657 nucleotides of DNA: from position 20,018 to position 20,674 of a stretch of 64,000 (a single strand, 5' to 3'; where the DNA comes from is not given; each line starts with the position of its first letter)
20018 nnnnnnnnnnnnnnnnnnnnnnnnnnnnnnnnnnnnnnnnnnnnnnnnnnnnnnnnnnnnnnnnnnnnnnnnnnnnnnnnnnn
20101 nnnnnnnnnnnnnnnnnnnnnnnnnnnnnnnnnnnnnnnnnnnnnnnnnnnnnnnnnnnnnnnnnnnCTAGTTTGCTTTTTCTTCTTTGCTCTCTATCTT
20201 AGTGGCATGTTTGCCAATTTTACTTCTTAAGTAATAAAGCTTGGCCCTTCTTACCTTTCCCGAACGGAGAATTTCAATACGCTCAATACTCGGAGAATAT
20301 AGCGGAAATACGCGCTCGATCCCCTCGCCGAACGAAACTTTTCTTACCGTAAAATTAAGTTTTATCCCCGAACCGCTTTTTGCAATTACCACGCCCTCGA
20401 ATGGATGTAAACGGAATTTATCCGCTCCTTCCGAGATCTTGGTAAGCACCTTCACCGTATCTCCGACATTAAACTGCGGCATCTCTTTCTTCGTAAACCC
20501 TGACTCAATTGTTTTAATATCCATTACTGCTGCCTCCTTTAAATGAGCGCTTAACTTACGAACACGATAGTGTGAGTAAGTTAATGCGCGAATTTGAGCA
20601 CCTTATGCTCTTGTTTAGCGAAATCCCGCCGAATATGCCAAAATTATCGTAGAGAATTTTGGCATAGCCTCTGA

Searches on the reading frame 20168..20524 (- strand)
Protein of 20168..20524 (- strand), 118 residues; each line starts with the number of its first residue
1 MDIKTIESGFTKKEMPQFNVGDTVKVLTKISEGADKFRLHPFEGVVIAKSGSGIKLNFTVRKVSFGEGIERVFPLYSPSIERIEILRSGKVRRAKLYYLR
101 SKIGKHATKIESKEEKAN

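Call 14: find_encoding_contigs(protein=window:20168-20524:-, flank=3000, max_places=10)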
Protein window:20168-20524:- (118 aa): no gene with exactly this product is on record in the collection.

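Call 44: find_homologous_proteins(query=window:20168-20524:-, max_evalue=1e-20)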
Query window:20168-20524:- (118 aa): 7959 proteins with E <= 1e-20 among 8000 candidates; the best 120 are listed.
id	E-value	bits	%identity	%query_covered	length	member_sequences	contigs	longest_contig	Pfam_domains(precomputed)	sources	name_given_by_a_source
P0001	1.0e-67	243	99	100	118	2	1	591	PF01245.27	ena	-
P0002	6.2e-67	241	97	100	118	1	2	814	PF01245.27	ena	-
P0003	1.9e-66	239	97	100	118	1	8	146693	PF01245.27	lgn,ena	-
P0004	2.5e-66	239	96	100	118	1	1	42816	PF01245.27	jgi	-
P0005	3.2e-66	238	96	100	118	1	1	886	PF01245.27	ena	-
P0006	9.2e-66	237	96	100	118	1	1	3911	PF01245.27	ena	-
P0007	9.4e-66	237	97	99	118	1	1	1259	PF01245.27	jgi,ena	-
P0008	9.5e-66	237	94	100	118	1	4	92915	PF01245.27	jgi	-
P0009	1.4e-65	236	94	100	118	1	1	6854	PF01245.27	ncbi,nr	ncbi:MAG: 50S ribosomal protein L19 [Candidatus Omnitrophica bacterium]|nr:50S ribosomal protein L19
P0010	4.2e-65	235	94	100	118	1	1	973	PF01245.27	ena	-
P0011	8.4e-65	234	94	100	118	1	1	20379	PF01245.27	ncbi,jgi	ncbi:MAG: 50S ribosomal protein L19 [Candidatus Omnitrophota bacterium]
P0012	1.2e-64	233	93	100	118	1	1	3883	PF01245.27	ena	-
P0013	1.4e-64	233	91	100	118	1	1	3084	PF01245.27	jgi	jgi:large subunit ribosomal protein L19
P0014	1.9e-64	233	92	100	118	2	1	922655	PF01245.27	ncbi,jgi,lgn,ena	ncbi:MAG: 50S ribosomal protein L19 [Candidatus Omnitrophota bacterium]|jgi:large subunit ribosomal 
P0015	2.0e-64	233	93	100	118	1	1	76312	PF01245.27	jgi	-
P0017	2.9e-64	232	93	100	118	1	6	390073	PF01245.27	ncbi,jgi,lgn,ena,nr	ncbi:MAG: 50S ribosomal protein L19 [Candidatus Omnitrophica bacterium]|jgi:large subunit ribosomal 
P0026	5.9e-63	228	90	100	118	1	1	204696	PF01245.27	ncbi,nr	ncbi:MAG: 50S ribosomal protein L19 [Candidatus Omnitrophica bacterium]|nr:50S ribosomal protein L19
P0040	1.4e-59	217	87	99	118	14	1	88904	PF01245.27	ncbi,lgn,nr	ncbi:MAG: 50S ribosomal protein L19 [Candidatus Omnitrophota bacterium]|nr:50S ribosomal protein L19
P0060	3.4e-58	212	82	100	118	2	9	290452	PF01245.27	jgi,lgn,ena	jgi:large subunit ribosomal protein L19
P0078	2.9e-57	210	86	100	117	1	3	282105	PF01245.27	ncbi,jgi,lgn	jgi:large subunit ribosomal protein L19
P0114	1.1e-54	201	79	100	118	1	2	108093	PF01245.27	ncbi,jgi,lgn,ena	ncbi:MAG: 50S ribosomal protein L19 [Candidatus Omnitrophota bacterium]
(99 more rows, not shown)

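Call 45: find_encoding_contigs(protein=P0003, flank=10000, max_places=2)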
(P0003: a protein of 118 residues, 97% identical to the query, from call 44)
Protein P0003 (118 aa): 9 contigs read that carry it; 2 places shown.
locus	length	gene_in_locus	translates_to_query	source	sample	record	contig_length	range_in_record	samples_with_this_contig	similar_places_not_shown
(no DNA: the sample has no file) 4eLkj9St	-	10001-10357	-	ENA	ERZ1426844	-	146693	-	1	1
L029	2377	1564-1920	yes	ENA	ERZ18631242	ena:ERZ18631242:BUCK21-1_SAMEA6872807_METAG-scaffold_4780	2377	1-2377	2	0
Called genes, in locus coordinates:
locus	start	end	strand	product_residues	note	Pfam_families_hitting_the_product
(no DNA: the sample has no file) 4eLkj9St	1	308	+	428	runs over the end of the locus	-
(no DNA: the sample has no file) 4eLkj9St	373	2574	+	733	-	PF04760:IF2_N, PF00009:GTP_EFTU, PF01926:MMR_HSR1, PF22042:EF-G_D2, PF11987:IF-2, PF03144:GTP_EFTU_D2 (weak)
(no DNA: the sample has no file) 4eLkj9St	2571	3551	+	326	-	PF00579:tRNA-synt_1b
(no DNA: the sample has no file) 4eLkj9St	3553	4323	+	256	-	PF02616:SMC_ScpA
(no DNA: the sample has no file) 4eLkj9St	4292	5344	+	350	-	PF05496:RuvB_N, PF07728:AAA_5 (weak), PF00004:AAA, PF17864:AAA_lid_4, PF05491:WHD_RuvB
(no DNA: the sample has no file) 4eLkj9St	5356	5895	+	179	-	PF02677:QueH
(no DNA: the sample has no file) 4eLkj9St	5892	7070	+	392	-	PF02638:GHL10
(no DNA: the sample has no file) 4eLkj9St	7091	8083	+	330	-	PF02547:Queuosine_synth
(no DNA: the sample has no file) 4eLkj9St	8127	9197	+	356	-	PF01702:TGT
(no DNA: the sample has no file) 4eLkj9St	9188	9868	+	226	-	PF01746:tRNA_m1G_MT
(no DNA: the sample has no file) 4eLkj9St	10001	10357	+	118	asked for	PF01245:Ribosomal_L19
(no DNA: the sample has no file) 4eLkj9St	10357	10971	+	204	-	PF01351:RNase_HII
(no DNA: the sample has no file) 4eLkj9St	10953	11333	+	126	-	PF08378:NERD (weak), PF02021:UPF0102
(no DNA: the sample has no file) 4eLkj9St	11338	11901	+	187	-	PF04961:FTCD_C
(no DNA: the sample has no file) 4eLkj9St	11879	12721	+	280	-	PF00763:THF_DHG_CYH, PF02882:THF_DHG_CYH_C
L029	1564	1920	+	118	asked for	PF01245:Ribosomal_L19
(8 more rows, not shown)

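Call 46: find_encoding_contigs(protein=P0014, flank=10000, max_places=1)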
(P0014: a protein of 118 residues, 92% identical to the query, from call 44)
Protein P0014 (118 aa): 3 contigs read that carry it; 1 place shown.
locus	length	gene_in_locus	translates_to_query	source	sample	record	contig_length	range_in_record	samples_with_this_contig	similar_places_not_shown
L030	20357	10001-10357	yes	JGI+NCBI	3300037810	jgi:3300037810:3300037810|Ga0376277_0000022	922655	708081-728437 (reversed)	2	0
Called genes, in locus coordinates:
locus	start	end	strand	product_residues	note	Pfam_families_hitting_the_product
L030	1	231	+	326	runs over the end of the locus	PF00579:tRNA-synt_1b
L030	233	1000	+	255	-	PF02616:SMC_ScpA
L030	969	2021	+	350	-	PF05496:RuvB_N, PF07728:AAA_5 (weak), PF00004:AAA, PF17864:AAA_lid_4, PF05491:WHD_RuvB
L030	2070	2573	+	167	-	PF02677:QueH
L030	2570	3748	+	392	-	PF02638:GHL10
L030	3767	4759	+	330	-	PF02547:Queuosine_synth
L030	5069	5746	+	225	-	-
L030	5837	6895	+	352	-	PF14279:HNH_5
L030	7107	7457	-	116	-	PF10543:ORF6N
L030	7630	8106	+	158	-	PF03358:FMN_red (weak), PF12682:Flavodoxin_4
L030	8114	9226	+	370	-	PF01702:TGT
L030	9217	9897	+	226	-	PF01746:tRNA_m1G_MT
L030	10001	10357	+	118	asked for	PF01245:Ribosomal_L19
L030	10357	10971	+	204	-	PF01351:RNase_HII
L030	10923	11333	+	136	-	PF02021:UPF0102, PF08378:NERD (weak)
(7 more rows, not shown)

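Call 47: find_encoding_contigs(protein=P0060, flank=10000, max_places=1)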
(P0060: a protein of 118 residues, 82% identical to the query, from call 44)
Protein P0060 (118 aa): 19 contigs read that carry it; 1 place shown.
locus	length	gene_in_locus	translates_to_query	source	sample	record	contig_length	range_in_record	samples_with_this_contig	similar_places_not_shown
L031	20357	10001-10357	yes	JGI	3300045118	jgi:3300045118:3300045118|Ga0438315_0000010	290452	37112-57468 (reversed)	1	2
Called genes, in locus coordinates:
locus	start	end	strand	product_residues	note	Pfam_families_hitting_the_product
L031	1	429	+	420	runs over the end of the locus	PF08529:NusA_N, PF00575:S1, PF13184:KH_NusA_1st, PF26594:KH_NusA_2nd, PF12826:HHH_2 (faint), PF14520:HHH_5, PF00633:HHH (weak)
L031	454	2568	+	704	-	PF04760:IF2_N, PF00025:Arf (faint), PF00009:GTP_EFTU, PF01926:MMR_HSR1, PF22042:EF-G_D2, PF11987:IF-2, PF03144:GTP_EFTU_D2 (weak)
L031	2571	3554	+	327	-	PF00579:tRNA-synt_1b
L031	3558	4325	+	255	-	PF02616:SMC_ScpA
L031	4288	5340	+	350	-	PF05496:RuvB_N, PF07728:AAA_5 (weak), PF00004:AAA, PF17864:AAA_lid_4, PF05491:WHD_RuvB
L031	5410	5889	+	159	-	PF02677:QueH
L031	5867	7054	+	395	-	PF02638:GHL10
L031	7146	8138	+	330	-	PF02547:Queuosine_synth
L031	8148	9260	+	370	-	PF01702:TGT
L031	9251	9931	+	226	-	PF01746:tRNA_m1G_MT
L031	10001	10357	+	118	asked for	PF01245:Ribosomal_L19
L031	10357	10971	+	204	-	PF01351:RNase_HII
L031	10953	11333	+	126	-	PF02021:UPF0102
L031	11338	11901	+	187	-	PF04961:FTCD_C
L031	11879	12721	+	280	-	PF00763:THF_DHG_CYH, PF02882:THF_DHG_CYH_C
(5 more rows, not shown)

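Call 48: find_encoding_contigs(protein=P0114, flank=10000, max_places=1)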
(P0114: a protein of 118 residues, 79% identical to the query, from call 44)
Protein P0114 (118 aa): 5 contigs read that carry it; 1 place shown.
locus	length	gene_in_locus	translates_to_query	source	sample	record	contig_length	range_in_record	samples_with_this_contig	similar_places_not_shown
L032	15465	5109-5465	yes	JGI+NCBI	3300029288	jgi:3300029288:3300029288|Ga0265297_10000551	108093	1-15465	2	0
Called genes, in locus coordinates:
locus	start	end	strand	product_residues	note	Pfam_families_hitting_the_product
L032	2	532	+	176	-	PF17864:AAA_lid_4, PF05491:WHD_RuvB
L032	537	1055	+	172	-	PF02677:QueH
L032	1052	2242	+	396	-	PF02638:GHL10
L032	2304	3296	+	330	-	PF02547:Queuosine_synth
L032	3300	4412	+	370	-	PF01702:TGT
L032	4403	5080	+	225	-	PF01746:tRNA_m1G_MT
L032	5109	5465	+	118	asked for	PF01245:Ribosomal_L19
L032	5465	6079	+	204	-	PF01351:RNase_HII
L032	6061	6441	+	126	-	PF08378:NERD (weak), PF02021:UPF0102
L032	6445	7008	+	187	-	PF04961:FTCD_C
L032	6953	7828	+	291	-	PF00763:THF_DHG_CYH, PF02882:THF_DHG_CYH_C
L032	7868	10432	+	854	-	PF18537:CODH_A_N, PF03598:CdhC, PF19436:ACS_CODH_B_C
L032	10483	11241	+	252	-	PF07719:TPR_2 (faint), PF13181:TPR_8 (faint), PF13424:TPR_12 (weak), PF13414:TPR_11, PF13431:TPR_17 (weak), PF00515:TPR_1 (weak), PF13414:TPR_11 (weak), PF13431:TPR_17 (weak), +4 more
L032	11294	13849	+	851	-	PF02739:5_3_exonuc_N, PF01367:5_3_exonuc, PF22619:DNA_polI_exo1, PF00476:DNA_pol_A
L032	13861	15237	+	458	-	PF08323:Glyco_transf_5, PF20706:GT4-conflict (weak), PF00534:Glycos_transf_1, PF13692:Glyco_trans_1_4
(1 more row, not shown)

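Call 53: find_encoding_contigs(protein=P0017, flank=10000, max_places=1)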
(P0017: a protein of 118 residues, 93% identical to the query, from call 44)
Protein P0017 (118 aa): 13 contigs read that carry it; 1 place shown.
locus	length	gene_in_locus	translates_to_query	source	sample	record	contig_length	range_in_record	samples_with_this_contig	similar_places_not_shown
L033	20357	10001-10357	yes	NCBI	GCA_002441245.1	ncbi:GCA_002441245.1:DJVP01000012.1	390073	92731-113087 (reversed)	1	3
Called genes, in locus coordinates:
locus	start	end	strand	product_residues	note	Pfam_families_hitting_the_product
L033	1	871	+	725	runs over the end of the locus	PF03144:GTP_EFTU_D2 (faint), PF04760:IF2_N, PF00009:GTP_EFTU, PF00025:Arf (weak), PF10662:PduV-EutP (faint), PF01926:MMR_HSR1, PF22042:EF-G_D2, PF11987:IF-2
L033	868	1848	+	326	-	PF00579:tRNA-synt_1b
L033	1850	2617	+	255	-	PF02616:SMC_ScpA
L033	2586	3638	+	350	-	PF05496:RuvB_N, PF07728:AAA_5 (weak), PF00004:AAA, PF17864:AAA_lid_4, PF05491:WHD_RuvB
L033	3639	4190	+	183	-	PF02677:QueH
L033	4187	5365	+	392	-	PF02638:GHL10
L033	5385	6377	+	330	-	PF02547:Queuosine_synth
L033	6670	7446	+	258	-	PF11185:DUF2971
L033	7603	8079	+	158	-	PF03358:FMN_red (weak), PF12682:Flavodoxin_4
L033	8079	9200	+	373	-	PF01702:TGT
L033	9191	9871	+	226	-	PF01746:tRNA_m1G_MT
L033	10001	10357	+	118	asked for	PF01245:Ribosomal_L19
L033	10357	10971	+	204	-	PF01351:RNase_HII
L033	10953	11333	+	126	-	PF02021:UPF0102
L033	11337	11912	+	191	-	PF04961:FTCD_C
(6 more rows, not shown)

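Call 54: find_encoding_contigs(protein=P0026, flank=10000, max_places=1)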
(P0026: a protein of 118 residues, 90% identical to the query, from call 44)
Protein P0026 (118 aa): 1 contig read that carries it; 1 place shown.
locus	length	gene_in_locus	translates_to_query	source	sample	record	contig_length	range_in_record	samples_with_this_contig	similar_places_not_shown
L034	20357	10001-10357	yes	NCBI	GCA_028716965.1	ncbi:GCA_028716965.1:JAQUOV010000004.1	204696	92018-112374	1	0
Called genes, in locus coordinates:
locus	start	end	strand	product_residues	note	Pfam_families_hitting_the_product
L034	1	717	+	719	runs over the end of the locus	PF04760:IF2_N, PF00009:GTP_EFTU, PF01926:MMR_HSR1, PF10662:PduV-EutP (faint), PF22042:EF-G_D2, PF11987:IF-2, PF03144:GTP_EFTU_D2 (weak)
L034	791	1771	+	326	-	PF00579:tRNA-synt_1b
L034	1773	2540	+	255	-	PF02616:SMC_ScpA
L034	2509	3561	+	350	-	PF05496:RuvB_N, PF07728:AAA_5 (weak), PF00004:AAA, PF17864:AAA_lid_4, PF05491:WHD_RuvB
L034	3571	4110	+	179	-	PF02677:QueH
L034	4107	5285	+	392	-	PF02638:GHL10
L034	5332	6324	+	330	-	PF02547:Queuosine_synth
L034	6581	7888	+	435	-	-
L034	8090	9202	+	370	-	PF01702:TGT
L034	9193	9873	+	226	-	PF01746:tRNA_m1G_MT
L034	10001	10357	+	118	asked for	PF01245:Ribosomal_L19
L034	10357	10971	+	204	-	PF01351:RNase_HII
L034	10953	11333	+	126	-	PF02021:UPF0102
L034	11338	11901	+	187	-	PF04961:FTCD_C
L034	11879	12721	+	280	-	PF00763:THF_DHG_CYH, PF02882:THF_DHG_CYH_C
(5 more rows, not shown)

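Call 55: find_encoding_contigs(protein=P0078, flank=10000, max_places=1)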
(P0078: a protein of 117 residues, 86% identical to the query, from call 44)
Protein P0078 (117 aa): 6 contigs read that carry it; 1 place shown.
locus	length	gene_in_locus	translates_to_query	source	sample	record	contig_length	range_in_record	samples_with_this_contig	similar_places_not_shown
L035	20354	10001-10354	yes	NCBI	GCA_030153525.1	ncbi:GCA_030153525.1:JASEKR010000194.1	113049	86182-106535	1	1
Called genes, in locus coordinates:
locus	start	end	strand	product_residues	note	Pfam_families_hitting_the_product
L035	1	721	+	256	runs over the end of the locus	PF02616:SMC_ScpA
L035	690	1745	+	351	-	PF05496:RuvB_N, PF00004:AAA, PF07728:AAA_5 (weak), PF17864:AAA_lid_4, PF05491:WHD_RuvB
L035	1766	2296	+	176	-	PF02677:QueH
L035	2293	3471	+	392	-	PF02638:GHL10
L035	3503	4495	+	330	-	PF02547:Queuosine_synth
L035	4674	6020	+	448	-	PF00145:DNA_methylase, PF09445:Methyltransf_15 (weak)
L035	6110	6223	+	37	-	-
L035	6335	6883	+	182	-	PF01844:HNH, PF14279:HNH_5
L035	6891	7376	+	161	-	-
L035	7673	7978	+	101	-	-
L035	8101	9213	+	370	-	PF01702:TGT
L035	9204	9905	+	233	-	PF01746:tRNA_m1G_MT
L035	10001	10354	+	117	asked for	PF01245:Ribosomal_L19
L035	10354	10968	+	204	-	PF01351:RNase_HII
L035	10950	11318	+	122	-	PF02021:UPF0102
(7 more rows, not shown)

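Call 56: find_encoding_contigs(protein=P0040, flank=10000, max_places=1)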
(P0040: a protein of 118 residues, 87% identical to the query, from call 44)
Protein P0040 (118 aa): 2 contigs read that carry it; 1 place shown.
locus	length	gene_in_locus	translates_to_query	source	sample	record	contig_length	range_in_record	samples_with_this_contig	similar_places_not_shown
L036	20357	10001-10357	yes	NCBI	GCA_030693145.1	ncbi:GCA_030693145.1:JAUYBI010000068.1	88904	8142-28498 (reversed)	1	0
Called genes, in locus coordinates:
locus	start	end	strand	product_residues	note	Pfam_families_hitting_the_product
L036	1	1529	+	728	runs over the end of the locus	PF04760:IF2_N, PF00009:GTP_EFTU, PF00025:Arf (faint), PF01926:MMR_HSR1, PF02421:FeoB_N (faint), PF22042:EF-G_D2, PF11987:IF-2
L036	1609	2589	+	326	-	PF00579:tRNA-synt_1b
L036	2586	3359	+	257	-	PF02616:SMC_ScpA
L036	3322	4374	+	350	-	PF05496:RuvB_N, PF07728:AAA_5 (weak), PF00004:AAA, PF17864:AAA_lid_4, PF05491:WHD_RuvB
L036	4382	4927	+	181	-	PF02677:QueH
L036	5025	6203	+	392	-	PF02638:GHL10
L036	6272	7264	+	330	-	PF02547:Queuosine_synth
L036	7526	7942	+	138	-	-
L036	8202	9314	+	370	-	PF01702:TGT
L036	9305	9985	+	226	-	PF01746:tRNA_m1G_MT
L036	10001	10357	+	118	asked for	PF01245:Ribosomal_L19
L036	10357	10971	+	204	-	PF01351:RNase_HII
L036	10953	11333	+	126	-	PF08378:NERD (weak), PF02021:UPF0102, PF01939:NucS_C (faint)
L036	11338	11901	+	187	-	PF04961:FTCD_C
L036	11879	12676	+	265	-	PF00763:THF_DHG_CYH, PF02882:THF_DHG_CYH_C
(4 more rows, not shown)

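Call 65: search_protein_families(library=pfam, proteins=[window:20168-20524:-], max_evalue=0.00001)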
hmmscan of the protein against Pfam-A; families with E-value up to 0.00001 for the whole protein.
window:20168-20524:- (118 aa): 1 family
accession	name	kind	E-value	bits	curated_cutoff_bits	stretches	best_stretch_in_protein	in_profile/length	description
PF01245.26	Ribosomal_L19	-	2.7e-41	140.5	22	1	3-110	3-108/111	Ribosomal protein L19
